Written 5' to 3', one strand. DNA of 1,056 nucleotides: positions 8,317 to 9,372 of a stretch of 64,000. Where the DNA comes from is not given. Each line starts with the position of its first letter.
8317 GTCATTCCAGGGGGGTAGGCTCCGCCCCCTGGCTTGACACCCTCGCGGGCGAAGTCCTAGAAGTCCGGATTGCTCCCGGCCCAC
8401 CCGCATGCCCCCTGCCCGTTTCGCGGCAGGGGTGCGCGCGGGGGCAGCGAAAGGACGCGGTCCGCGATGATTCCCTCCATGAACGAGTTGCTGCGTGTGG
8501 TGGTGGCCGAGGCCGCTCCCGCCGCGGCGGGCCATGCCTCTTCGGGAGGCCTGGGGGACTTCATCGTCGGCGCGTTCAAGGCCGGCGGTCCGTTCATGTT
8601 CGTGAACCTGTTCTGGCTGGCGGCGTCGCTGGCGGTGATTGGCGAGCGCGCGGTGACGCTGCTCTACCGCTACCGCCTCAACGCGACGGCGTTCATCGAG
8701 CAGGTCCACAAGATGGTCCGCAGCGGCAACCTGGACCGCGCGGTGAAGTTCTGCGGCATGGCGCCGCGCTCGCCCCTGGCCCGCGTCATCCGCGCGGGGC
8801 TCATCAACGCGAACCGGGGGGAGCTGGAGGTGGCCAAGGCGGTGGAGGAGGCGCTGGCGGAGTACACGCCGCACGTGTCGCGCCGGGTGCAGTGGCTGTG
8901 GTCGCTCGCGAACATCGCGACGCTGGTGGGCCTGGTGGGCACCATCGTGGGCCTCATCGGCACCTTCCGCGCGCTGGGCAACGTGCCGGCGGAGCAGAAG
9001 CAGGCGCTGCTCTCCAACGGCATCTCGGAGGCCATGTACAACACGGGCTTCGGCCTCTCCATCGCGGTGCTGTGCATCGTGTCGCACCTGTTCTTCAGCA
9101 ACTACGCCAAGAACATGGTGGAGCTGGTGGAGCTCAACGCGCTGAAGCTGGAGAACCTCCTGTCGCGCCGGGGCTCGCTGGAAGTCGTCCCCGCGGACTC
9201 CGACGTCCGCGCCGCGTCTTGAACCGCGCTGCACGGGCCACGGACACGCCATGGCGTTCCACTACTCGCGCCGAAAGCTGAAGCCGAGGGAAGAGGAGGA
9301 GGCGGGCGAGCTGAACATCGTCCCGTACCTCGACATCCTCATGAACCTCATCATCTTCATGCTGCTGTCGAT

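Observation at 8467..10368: A MotA/TolQ/ExbB protein plus two tandem ExbD/TolR proteins, with no tonB or tolA nearby. This could be an AglRQS-type motor or an ExbB-ExbD1-ExbD2 energiser.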

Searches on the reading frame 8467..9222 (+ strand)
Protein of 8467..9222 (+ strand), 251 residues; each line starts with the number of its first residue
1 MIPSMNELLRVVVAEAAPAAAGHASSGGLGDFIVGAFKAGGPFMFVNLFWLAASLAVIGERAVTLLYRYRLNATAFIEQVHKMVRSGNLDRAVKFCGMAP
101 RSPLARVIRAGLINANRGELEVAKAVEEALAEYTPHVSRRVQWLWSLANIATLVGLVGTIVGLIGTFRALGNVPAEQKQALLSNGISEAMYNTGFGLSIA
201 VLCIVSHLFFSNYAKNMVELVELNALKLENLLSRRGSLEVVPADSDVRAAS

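Call 7: search_protein_families(library=pfam, proteins=[window:8467-9222:+], max_evalue=0.01)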
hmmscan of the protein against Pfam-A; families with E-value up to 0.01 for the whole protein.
window:8467-9222:+ (251 aa): 1 family
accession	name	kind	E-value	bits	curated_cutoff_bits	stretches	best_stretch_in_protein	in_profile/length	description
PF01618.21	MotA_ExbB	-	4e-22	78.8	22.9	1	102-221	4-125/127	MotA/TolQ/ExbB proton channel family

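Call 8: search_protein_families(library=ncbifam, proteins=[window:8467-9222:+], max_evalue=0.01)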
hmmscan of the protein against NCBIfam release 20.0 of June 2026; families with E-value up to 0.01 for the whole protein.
window:8467-9222:+ (251 aa): 5 families
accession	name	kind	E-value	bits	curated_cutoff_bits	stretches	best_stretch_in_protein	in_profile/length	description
TIGR02796.1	tolQ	equivalog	1.7e-12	47.6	221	1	120-233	102-215/216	protein TolQ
TIGR02797.1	exbB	equivalog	1.4e-07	31.6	206.2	1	122-234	100-211/211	tonB-system energizer ExbB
NF008066.0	PRK10801.1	equivalog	3e-06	26.9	403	1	137-210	123-195/230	Tol-Pal system protein TolQ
NF007722.0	PRK10414.1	equivalog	5.3e-06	26.1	402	1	126-244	115-232/244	tol-pal system-associated acyl-CoA thioesterase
TIGR02805.1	exbB2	equivalog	0.00017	21.8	135.35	1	136-206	50-119/138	TonB-system energizer ExbB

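Call 12: find_homologous_proteins(query=window:8467-9222:+, max_evalue=0.00001)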
Query window:8467-9222:+ (251 aa): 1296 proteins with E <= 0.00001 among 8000 candidates; the best 120 are listed.
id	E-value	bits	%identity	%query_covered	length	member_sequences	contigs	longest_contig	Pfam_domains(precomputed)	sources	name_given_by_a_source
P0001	1.4e-152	524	98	100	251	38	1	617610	PF01618.22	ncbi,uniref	ncbi:MotA/TolQ/ExbB proton channel family protein [Corallococcus interemptor]|uniref:MotA/TolQ/ExbB 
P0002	1.2e-133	462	87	100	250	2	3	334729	PF01618.22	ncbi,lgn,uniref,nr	ncbi:MotA/TolQ/ExbB proton channel family protein [Corallococcus sp. ZKHCc1 1396]|uniref:MotA/TolQ/E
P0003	6.1e-120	417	79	99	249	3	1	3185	PF01618.22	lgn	-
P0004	4.7e-118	411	83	100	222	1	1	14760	PF01618.22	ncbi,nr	ncbi:MAG: MotA/TolQ/ExbB proton channel family protein [Myxococcaceae bacterium]|nr:MAG: MotA/TolQ/E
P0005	1.7e-99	350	71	93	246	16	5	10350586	PF01618.22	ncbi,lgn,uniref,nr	ncbi:MotA/TolQ/ExbB proton channel family protein [Myxococcus stipitatus DSM 14675]|uniref:MotA/TolQ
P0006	4.5e-99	349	70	93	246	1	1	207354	PF01618.22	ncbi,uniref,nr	ncbi:MotA/TolQ/ExbB proton channel family protein [Myxococcus sp. K15C18031901]|uniref:MotA/TolQ/Exb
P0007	1.4e-98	347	71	93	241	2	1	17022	PF01618.22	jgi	jgi:biopolymer transport protein ExbB/TolQ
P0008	1.5e-98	347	69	93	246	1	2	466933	PF01618.22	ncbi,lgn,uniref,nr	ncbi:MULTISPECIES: MotA/TolQ/ExbB proton channel family protein [Myxococcus]|uniref:MotA/TolQ/ExbB p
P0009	2.4e-98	347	69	93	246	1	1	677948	PF01618.22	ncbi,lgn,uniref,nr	ncbi:MotA/TolQ/ExbB proton channel family protein [Myxococcus qinghaiensis]|uniref:MotA/TolQ/ExbB pr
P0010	3.0e-98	346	68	93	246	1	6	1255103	PF01618.22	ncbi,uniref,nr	ncbi:MotA/TolQ/ExbB proton channel family protein [Myxococcus sp. CA051A]|uniref:MotA/TolQ/ExbB prot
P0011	4.3e-98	346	69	93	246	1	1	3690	PF01618.22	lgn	-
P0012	1.9e-97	344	67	100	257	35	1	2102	PF01618.22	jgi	jgi:biopolymer transport protein ExbB/TolQ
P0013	2.3e-97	343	70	94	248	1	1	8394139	PF01618.22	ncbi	ncbi:MotA/TolQ/ExbB proton channel family protein [Myxococcaceae bacterium GXIMD 01537]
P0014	2.8e-97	343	66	100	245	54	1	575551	PF01618.22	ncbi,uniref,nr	ncbi:MotA/TolQ/ExbB proton channel family protein [Myxococcus sp. RHSTA-1-4]|uniref:MotA/TolQ/ExbB p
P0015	3.0e-97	343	67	99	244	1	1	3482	PF01618.22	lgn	-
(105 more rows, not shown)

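Call 14: find_related_loci(query=window:8467-9222:+, collection=genome_contigs, flank=10000)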
Query window:8467-9222:+ (251 aa) in genome_contigs; peptide patterns used: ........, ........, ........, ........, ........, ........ (x = any residue, [..] = any of these).
120 stretches matched a pattern; 86 encode a relative of the query (tblastn E <= 1e-3); the best 80 are kept; 80 distinct loci.
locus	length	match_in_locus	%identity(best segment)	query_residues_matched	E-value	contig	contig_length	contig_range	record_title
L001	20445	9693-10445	98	1-251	2e-162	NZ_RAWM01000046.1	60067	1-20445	Corallococcus interemptor strain AB047A NODE_46_60067_cov_74.3631_ID_8011, whole genome shotgun sequence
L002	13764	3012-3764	98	1-251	1e-162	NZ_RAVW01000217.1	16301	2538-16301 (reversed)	Corallococcus exercitus strain AB043A NODE_217_16301_cov_9.96531_ID_16807, whole genome shotgun sequence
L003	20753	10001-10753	98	1-251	2e-162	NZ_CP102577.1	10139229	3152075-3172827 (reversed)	Corallococcus exercitus strain SDU142 chromosome, complete genome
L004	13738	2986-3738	97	1-251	3e-161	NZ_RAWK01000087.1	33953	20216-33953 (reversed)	Corallococcus aberystwythensis strain AB050A NODE_87_33953_cov_23.2799_ID_11613, whole genome shotgun sequence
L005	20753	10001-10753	98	1-251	2e-161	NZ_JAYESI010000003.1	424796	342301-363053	Corallococcus sp. RDP092CA NODE_3_length_424796_cov_13.269179, whole genome shotgun sequence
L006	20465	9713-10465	97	1-251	3e-161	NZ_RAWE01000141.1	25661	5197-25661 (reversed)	Corallococcus carmarthensis strain CA043D NODE_141_25661_cov_28.8676_ID_10861, whole genome shotgun sequence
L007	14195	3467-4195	94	5-248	5e-151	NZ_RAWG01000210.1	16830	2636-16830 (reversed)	Corallococcus sicarius strain CA040B NODE_210_16830_cov_46.7052, whole genome shotgun sequence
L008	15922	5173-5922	94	1-251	4e-147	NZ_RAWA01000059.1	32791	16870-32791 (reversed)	Corallococcus sp. CA053C NODE_59_32791_cov_21.7981, whole genome shotgun sequence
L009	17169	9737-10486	94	1-251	1e-146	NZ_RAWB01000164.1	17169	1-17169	Corallococcus llansteffanensis strain CA051B NODE_164_17169_cov_13.2547, whole genome shotgun sequence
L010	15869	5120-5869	94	1-251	2e-146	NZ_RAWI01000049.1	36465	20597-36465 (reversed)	Corallococcus praedator strain CA031B NODE_49_36465_cov_32.5965, whole genome shotgun sequence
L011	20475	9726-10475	90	1-251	2e-140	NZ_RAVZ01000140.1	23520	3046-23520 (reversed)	Corallococcus terminator strain CA054A NODE_140_23520_cov_29.83, whole genome shotgun sequence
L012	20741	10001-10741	76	1-250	3e-124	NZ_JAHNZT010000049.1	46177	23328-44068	Citreicoccus inhibens strain M34 NODE_49_length_46177_cov_15.511053, whole genome shotgun sequence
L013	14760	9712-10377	83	1-251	3e-121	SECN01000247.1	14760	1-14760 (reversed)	MAG: Myxococcaceae bacterium isolate PMG_225 scaffold_11833, whole genome shotgun sequence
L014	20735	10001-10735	68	1-250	2e-108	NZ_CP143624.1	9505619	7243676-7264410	Myxococcus sp. Y35 chromosome, complete genome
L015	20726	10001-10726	67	1-249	1e-107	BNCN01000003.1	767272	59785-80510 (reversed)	Comamonas sp. KCTC 72670 KCTC 72670 DNA, sequence03, whole genome shotgun sequence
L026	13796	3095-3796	69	1-239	8e-105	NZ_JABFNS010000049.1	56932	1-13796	Myxococcus xanthus strain AM003 NODE_49_length_56932_cov_34.9508, whole genome shotgun sequence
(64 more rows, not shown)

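Call 26: list_cluster_members(proteins=[L026:3095-3829:+, L026:3852-4370:+, L026:4377-4955:+, window:8467-9219:+, window:9251-9772:+, window:9778-10365:+])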
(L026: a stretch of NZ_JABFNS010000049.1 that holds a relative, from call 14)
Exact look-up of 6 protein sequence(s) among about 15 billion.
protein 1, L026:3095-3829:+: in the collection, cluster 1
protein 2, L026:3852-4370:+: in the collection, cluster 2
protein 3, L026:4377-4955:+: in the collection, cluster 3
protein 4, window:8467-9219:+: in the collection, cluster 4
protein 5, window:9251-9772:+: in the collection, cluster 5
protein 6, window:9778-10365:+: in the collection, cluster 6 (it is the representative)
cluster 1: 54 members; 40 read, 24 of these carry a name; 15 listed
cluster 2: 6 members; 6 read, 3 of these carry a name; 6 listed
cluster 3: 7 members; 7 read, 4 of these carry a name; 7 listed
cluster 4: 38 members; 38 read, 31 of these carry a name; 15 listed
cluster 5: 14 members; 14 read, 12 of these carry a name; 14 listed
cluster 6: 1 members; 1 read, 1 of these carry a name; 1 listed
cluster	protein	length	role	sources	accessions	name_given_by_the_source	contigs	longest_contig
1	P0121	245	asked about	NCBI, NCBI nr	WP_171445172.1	MotA/TolQ/ExbB proton channel family protein [Myxococcus xanthus]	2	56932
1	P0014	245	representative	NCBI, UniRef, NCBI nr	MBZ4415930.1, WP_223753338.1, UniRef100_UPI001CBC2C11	MotA/TolQ/ExbB proton channel family protein [Myxococcus sp. RHSTA-1-4] | MotA/TolQ/ExbB proton channel family protein n=1 Tax=Myxococcus sp. RHSTA-1-4 ...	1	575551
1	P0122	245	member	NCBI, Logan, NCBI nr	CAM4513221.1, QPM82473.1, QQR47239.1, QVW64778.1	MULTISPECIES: MotA/TolQ/ExbB proton channel family protein [Myxococcus]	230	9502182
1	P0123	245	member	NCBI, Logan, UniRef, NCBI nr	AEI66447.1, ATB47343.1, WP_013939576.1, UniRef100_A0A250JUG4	MotA/TolQ/ExbB proton channel family protein [Corallococcus macrosporus] | Flagellar motor protein MotA n=2 Tax=Myxococcaceae TaxID=31 RepID=A0A250JUG4_9BACT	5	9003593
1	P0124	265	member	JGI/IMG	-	biopolymer transport protein ExbB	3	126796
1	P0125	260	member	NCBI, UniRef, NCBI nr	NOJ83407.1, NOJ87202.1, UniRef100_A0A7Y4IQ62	MotA/TolQ/ExbB proton channel family protein [Myxococcus xanthus] | MotA/TolQ/ExbB proton channel family protein n=2 Tax=Myxococcus xanthus TaxID=34 ...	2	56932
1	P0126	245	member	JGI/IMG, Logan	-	biopolymer transport protein ExbB/TolQ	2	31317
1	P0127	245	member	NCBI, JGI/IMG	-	biopolymer transport protein ExbB/TolQ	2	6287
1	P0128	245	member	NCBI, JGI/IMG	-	biopolymer transport protein ExbB/TolQ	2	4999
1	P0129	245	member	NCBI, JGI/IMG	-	biopolymer transport protein ExbB/TolQ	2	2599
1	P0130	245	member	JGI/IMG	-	biopolymer transport protein ExbB/TolQ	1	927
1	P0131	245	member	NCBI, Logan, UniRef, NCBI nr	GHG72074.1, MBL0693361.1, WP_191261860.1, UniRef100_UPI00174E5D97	MotA/TolQ/ExbB proton channel family protein [Comamonas sp. JC664] | MotA/TolQ/ExbB proton channel family protein n=1 Tax=Comamonas sp. JC664 TaxID=2801917 ...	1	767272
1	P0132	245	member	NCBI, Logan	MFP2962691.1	MotA/TolQ/ExbB proton channel family protein [Myxococcus sp. 1LA]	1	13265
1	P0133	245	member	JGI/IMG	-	biopolymer transport protein ExbB/TolQ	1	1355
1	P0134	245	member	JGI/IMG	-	biopolymer transport protein ExbB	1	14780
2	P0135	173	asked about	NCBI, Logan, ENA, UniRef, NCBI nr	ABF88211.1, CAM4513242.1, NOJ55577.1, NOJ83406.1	conserved hypothetical protein [Myxococcus xanthus DK 1622] | Biopolymer transporter ExbD n=2 Tax=Myxococcus xanthus TaxID=34 RepID=Q1D810_MYXXD | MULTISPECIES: biopolymer transporter ExbD [Myxococcus]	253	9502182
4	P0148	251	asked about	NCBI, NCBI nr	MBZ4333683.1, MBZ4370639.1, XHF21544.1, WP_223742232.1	MotA/TolQ/ExbB proton channel family protein [Corallococcus interemptor] | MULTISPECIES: MotA/TolQ/ExbB proton channel family protein [unclassified Corallococcus]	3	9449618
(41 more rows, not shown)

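Call 40: search_protein_representatives(protein=window:8467-9219:+)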
Query: 251 residues. Proteins with E-value up to 0.001 (for the whole library): 9980; up to 1e-10: 2171; up to 1e-30: 69. The best 150 are listed.
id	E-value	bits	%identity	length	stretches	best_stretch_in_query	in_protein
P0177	2.9e-88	312.0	65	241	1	8-239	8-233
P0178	1.7e-57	211.4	67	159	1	89-235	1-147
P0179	3.2e-54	200.6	49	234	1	22-235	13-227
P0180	2.5e-52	194.4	46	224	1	32-239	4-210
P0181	6.8e-52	193.0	49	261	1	15-237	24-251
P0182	5.3e-51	190.1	49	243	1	30-238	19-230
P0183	3.8e-50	187.3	48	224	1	32-235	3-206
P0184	1.3e-47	179.0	44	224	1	36-236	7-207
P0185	2.1e-47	178.3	42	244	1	14-243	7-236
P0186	2.1e-46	175.1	44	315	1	12-235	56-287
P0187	1.3e-44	169.2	50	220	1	31-202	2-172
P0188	1.3e-44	169.2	46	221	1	36-236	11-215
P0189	1.3e-44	169.1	44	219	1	36-239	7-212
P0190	2.0e-44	168.6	43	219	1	35-236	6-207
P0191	1.4e-42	162.6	39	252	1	25-239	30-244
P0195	1.3e-41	159.4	45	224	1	37-245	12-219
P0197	2.2e-41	158.6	41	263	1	12-235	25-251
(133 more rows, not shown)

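Call 41: list_cluster_members(proteins=[P0179, P0180, P0181, P0182, P0183, P0184, P0185, P0186, P0191, P0197])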
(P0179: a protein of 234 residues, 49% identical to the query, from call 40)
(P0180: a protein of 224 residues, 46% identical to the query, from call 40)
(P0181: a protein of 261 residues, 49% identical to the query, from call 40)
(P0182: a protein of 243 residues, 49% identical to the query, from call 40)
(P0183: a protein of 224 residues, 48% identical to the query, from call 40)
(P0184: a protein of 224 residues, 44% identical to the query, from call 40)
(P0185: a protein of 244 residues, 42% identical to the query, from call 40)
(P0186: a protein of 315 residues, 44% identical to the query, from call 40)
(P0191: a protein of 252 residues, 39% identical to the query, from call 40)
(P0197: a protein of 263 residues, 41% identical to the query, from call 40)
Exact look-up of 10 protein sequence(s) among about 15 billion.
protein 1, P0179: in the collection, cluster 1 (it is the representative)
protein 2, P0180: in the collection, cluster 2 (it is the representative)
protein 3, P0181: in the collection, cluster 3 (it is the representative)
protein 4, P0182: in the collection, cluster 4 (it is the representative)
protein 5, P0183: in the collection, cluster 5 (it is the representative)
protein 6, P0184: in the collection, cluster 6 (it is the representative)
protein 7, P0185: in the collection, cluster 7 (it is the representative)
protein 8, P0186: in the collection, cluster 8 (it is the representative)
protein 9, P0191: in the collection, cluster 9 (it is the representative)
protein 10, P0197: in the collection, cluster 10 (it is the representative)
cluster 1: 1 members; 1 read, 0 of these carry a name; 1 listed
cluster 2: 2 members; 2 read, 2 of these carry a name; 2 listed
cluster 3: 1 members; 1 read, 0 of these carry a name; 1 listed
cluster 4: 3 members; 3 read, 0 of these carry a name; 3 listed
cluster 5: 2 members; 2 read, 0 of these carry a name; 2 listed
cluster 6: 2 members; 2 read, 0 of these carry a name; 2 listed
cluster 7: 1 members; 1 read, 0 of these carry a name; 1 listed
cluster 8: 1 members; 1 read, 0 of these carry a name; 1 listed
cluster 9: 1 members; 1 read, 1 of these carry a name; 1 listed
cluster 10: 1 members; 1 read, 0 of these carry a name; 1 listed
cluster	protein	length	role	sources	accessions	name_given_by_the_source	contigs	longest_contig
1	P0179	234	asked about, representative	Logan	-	-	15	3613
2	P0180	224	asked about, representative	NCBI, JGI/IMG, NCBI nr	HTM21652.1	MAG TPA: MotA/TolQ/ExbB proton channel family protein [Kofleriaceae bacterium] | MotA/TolQ/ExbB proton channel family protein [Kofleriaceae bacterium]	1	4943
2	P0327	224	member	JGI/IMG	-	biopolymer transport protein ExbB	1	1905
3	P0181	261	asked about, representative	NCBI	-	-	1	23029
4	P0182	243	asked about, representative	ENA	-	-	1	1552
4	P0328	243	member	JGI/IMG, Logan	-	-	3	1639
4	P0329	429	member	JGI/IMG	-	-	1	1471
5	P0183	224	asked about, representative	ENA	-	-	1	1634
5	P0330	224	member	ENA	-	-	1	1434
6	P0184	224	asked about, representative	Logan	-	-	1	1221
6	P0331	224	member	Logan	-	-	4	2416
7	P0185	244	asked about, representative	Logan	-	-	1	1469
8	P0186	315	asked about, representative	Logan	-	-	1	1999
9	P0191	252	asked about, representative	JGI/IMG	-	biopolymer transport protein ExbB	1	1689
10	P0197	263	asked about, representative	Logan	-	-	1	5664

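Call 43: search_solved_structures(query=window:8467-9219:+, max_evalue=0.001)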
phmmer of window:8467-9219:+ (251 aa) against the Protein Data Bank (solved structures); distinct sequences matched with E-value up to 0.001: 7.
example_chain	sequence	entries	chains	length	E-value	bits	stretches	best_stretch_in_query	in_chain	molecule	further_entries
8odt_A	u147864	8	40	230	2.7e-05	27.4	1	126-220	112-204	Tol-Pal system protein TolQ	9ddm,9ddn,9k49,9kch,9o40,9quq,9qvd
9kpz_A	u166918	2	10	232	2.8e-05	27.4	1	126-220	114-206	Tol-Pal system protein TolQ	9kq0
7ajq_A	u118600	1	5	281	4.6e-05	26.6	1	123-212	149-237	Biopolymer transport protein ExbB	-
6ye4_A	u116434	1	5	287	4.8e-05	26.6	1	123-212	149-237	Biopolymer transport protein ExbB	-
5sv0_B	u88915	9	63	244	0.00031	23.9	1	127-248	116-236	Biopolymer transport protein ExbB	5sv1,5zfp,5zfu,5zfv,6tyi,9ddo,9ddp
9avi_A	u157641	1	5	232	0.00094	22.4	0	144-218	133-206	Tol-Pal system protein TolQ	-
8vlw_A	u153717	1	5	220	0.001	22.3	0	144-217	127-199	Tol-Pal system protein TolQ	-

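Call 58: find_homologous_proteins(query=A1, max_evalue=1e-10)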
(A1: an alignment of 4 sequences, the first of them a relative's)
Query A1 (4 sequences) (224 aa, profile of the alignment): 3542 proteins with E <= 1e-10 among 8000 candidates; the best 120 are listed.
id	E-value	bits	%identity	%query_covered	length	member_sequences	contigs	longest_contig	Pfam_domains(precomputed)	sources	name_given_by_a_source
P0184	9.5e-106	370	52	91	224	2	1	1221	PF01618.22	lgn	-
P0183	1.6e-104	366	100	100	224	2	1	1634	PF01618.22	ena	-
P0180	1.5e-103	363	42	95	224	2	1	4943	PF01618.22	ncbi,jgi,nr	ncbi:MAG TPA: MotA/TolQ/ExbB proton channel family protein [Kofleriaceae bacterium]|nr:MotA/TolQ/Exb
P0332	2.2e-100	353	50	99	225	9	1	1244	PF01618.22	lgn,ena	-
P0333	2.0e-97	343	49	96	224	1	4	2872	PF01618.22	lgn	-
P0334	2.2e-97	343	52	92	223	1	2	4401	PF01618.22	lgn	-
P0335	4.6e-97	342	53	91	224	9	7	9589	PF01618.22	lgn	-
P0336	6.4e-97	342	51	92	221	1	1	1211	PF01618.22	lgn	-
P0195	3.3e-96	339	44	93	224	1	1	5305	PF01618.22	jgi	jgi:biopolymer transport protein ExbB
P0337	8.2e-96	338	49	98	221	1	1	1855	PF01618.22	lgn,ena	-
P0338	1.5e-95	337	49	98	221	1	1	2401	PF01618.22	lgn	-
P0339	1.8e-95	337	51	92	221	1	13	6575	PF01618.22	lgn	-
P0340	3.6e-95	336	41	99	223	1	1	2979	PF01618.22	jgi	-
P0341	1.1e-93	331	45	90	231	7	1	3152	PF01618.22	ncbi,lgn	-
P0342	5.3e-93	329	50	95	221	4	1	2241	PF01618.22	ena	-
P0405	5.0e-85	303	41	99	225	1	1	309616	PF01618.22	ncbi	-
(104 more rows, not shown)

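Call 78: find_homologous_proteins(query=P0182, max_evalue=1e-10)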
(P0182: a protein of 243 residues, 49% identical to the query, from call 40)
Query P0182 (243 aa): 240 proteins with E <= 1e-10 among 4063 candidates; the best 120 are listed.
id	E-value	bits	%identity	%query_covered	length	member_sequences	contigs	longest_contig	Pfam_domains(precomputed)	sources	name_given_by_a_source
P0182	7.2e-151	518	100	100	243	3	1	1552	PF01618.22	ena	-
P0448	1.2e-146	504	96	100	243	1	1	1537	PF01618.22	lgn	-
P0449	8.5e-145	498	96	100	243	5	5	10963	PF01618.22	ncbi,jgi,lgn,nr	ncbi:MAG: MotA/TolQ/ExbB proton channel family protein [Deltaproteobacteria bacterium]|nr:MotA/TolQ/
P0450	1.2e-140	485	91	100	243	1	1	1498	PF01618.22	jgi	-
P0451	1.4e-139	481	91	100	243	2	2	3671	PF01618.22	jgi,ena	-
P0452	3.7e-71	257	57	100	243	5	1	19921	PF01618.22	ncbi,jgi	jgi:biopolymer transport protein ExbB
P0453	5.8e-55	205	49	89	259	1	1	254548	PF01618.22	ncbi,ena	-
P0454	1.3e-54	203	50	84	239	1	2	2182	PF01618.22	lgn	-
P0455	1.1e-52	197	50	87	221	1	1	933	PF01618.22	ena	-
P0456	1.1e-52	197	48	87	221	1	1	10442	PF01618.22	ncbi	-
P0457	2.3e-52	196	48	85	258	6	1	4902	PF01618.22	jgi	-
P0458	3.7e-52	195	48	85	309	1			PF01618.22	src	-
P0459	3.7e-52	195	50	88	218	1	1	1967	PF01618.22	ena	-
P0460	6.7e-52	194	50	86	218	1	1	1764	PF01618.22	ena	-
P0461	6.8e-52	194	50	86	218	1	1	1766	PF01618.22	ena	-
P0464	1.1e-50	191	49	88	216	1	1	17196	PF01618.22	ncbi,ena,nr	ncbi:MAG TPA: MotA/TolQ/ExbB proton channel family protein [Anaeromyxobacteraceae bacterium]|nr:MotA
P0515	2.4e-35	140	45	78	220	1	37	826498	PF01618.22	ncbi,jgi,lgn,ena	jgi:biopolymer transport protein ExbB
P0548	8.3e-34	135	47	67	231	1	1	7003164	PF01618.22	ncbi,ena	-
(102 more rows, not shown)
